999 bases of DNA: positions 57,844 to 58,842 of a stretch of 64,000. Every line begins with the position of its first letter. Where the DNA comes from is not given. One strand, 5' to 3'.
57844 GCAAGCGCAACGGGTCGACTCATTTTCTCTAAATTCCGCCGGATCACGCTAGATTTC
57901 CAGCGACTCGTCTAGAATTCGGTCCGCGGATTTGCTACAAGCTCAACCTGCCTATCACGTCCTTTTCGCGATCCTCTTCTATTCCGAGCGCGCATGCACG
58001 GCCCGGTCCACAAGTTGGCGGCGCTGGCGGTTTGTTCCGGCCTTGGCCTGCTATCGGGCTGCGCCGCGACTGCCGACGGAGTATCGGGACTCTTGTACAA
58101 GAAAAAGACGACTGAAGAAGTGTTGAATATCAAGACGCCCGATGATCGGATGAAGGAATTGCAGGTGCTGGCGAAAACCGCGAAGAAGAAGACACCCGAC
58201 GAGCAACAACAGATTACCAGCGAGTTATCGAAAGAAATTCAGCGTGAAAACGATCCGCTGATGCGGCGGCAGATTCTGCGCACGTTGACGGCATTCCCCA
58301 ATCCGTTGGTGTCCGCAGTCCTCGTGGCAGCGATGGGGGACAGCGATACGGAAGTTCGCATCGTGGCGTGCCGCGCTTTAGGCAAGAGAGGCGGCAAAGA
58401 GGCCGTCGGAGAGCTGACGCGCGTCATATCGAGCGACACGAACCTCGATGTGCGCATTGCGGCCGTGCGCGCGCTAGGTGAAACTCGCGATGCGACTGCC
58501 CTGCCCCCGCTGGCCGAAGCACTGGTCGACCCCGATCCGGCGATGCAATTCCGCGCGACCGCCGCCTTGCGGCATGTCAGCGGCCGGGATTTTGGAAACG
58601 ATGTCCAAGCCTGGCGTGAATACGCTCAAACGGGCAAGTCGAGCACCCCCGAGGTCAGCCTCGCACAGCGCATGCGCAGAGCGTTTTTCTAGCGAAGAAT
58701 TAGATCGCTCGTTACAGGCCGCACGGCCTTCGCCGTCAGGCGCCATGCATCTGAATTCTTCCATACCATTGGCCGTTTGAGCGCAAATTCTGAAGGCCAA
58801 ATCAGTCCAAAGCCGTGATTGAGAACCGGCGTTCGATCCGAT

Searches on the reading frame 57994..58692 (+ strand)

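Call 51: search_protein_families(library=pfam, proteins=[window:57994-58692:+], max_evalue=0.001)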
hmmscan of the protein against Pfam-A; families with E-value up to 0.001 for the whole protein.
window:57994-58692:+ (232 aa): 6 families
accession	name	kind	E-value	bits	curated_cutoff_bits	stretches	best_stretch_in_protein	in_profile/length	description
PF13646.12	HEAT_2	-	3e-21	75.9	27.7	2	77-156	3-82/88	HEAT repeats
PF02985.28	HEAT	-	1.2e-08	34.9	23.5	0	110-130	5-25/31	HEAT repeat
PF00514.29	Arm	-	4.3e-07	30.2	20.6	0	169-196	13-40/41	Armadillo/beta-catenin-like repeat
PF13513.12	HEAT_EZ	-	8.1e-07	29.9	27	0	136-163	28-54/55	HEAT-like repeat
PF03130.22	HEAT_PBS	-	1.4e-06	28.7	20.9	1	153-179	1-27/27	PBS lyase HEAT-like repeat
PF11838.14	ERAP1_C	-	0.00048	20.1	38.2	0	118-211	165-256/318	ERAP1-like C-terminal domain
